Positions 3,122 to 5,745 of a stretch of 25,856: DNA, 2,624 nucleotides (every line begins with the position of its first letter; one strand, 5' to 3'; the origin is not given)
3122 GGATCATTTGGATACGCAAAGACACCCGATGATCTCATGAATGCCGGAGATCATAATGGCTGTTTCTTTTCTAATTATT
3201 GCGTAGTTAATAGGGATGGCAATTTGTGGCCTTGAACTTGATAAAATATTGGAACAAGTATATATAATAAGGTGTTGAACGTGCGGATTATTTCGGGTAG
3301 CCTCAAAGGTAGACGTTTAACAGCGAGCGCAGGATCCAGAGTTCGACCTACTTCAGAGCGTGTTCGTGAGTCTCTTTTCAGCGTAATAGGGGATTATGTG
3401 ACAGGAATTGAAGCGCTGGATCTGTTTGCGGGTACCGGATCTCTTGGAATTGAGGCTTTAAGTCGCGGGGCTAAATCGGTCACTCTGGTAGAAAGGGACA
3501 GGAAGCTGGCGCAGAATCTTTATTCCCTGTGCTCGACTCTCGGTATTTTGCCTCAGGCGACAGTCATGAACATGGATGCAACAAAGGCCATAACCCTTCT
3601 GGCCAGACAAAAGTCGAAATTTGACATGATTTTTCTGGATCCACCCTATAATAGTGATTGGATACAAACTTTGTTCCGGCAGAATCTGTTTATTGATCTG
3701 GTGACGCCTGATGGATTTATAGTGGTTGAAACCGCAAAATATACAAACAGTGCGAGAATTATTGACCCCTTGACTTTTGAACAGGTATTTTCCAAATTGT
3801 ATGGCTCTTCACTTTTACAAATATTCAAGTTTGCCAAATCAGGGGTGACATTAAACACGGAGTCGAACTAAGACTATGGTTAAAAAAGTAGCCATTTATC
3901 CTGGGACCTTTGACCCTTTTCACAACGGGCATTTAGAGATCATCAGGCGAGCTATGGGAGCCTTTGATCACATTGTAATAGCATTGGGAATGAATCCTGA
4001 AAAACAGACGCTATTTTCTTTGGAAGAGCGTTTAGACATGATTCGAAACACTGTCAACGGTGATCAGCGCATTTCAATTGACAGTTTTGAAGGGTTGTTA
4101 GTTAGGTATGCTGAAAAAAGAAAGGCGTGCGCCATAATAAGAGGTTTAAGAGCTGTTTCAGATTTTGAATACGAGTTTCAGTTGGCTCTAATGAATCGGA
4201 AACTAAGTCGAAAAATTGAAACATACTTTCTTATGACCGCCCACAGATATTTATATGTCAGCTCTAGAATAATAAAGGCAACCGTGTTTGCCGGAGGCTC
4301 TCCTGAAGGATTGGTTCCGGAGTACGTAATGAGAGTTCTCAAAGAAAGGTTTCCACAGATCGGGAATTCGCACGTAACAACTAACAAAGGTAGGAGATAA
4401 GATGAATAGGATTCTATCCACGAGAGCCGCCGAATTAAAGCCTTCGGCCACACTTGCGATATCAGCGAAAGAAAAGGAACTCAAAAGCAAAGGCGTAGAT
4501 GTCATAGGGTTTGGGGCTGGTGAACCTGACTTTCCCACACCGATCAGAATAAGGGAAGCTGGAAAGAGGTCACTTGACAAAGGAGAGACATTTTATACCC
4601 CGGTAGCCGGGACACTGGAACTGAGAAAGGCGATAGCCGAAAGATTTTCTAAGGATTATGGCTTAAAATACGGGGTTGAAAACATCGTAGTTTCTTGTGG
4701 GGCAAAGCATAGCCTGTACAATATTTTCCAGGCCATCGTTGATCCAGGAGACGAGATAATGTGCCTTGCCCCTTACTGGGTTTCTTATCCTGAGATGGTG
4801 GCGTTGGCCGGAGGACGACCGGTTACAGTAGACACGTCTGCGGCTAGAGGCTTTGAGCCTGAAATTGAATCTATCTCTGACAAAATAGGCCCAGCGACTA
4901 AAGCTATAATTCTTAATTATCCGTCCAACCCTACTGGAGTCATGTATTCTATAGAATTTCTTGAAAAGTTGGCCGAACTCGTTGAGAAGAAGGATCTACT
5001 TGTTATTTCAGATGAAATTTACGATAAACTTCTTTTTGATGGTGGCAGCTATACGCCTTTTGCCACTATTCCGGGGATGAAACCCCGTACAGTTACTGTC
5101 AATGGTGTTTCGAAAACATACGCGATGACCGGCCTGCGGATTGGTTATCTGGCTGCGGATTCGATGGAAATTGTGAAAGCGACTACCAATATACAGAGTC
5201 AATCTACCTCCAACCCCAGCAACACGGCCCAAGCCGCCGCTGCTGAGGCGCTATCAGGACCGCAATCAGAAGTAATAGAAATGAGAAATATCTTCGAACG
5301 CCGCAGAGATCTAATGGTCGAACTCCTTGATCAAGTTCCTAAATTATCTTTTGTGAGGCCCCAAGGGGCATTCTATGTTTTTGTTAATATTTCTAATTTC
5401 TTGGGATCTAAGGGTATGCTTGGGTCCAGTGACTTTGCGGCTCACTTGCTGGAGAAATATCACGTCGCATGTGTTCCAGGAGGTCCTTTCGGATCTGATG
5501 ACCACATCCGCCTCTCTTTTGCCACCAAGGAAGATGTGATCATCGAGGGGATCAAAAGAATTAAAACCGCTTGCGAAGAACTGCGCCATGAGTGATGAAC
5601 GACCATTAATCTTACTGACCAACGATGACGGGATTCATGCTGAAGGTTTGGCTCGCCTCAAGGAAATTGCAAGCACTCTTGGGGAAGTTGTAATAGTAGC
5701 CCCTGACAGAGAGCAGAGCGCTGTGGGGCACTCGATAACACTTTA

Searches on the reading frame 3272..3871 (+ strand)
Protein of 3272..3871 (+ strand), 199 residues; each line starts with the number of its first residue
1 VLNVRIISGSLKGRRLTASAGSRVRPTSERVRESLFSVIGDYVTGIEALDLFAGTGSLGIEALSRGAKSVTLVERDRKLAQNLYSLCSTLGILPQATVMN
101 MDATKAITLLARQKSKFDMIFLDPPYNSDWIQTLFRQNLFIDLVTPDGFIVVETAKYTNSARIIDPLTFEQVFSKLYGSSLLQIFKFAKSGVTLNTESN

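Call 97: search_protein_families(library=pfam, proteins=[window:3272-3871:+], max_evalue=0.001)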
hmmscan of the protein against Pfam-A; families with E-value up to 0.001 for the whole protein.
window:3272-3871:+ (199 aa): 3 families
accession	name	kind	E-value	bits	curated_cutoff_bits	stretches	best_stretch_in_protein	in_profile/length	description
PF03602.21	Cons_hypoth95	-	2.9e-47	161.1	24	1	4-185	1-181/182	Conserved hypothetical protein 95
PF02086.21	MethyltransfD12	-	0.00027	21.2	22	0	108-128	167-187/253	D12 class N6 adenine-specific DNA methyltransferase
PF13847.12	Methyltransf_31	-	0.00076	19.6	27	1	45-156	4-113/145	Methyltransferase domain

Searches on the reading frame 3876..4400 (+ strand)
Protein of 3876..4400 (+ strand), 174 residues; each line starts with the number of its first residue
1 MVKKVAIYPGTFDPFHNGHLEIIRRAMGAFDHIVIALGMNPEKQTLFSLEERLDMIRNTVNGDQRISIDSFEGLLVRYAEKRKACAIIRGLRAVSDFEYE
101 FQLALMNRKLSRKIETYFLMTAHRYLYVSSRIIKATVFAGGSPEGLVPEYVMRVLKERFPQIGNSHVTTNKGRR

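Call 97: search_protein_families(library=pfam, proteins=[window:3876-4400:+], max_evalue=0.001)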
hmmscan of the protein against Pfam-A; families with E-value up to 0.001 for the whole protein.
window:3876-4400:+ (174 aa): 2 families
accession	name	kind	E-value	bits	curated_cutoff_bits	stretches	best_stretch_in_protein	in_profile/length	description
PF01467.32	CTP_transf_like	-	6.8e-26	91.5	21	1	7-134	1-131/133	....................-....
PF08218.17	Citrate_ly_lig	-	0.00041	20.5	20.9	1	13-115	9-107/182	Citrate lyase ligase C-terminal domain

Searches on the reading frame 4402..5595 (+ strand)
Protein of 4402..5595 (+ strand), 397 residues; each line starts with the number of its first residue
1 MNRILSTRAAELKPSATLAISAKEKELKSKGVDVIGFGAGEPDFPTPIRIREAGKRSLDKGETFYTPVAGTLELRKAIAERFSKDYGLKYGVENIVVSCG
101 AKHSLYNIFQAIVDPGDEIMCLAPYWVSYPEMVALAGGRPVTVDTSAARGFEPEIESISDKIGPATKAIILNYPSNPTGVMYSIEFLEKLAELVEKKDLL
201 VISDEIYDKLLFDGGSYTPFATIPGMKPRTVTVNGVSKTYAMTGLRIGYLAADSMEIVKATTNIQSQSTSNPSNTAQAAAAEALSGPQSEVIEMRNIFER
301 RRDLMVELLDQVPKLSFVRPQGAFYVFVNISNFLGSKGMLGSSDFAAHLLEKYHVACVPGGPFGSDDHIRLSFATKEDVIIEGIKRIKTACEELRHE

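Call 97: search_protein_families(library=pfam, proteins=[window:4402-5595:+], max_evalue=0.001)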
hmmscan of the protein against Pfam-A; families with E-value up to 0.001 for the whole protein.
window:4402-5595:+ (397 aa): 2 families
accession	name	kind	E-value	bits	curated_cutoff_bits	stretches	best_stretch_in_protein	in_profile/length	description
PF00155.27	Aminotran_1_2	-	1.7e-73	248.4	19.7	1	33-386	2-360/361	Aminotransferase class I and II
PF01041.23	DegT_DnrJ_EryC1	-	4.7e-06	26.5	19.8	1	99-204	46-145/360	DegT/DnrJ/EryC1/StrS aminotransferase family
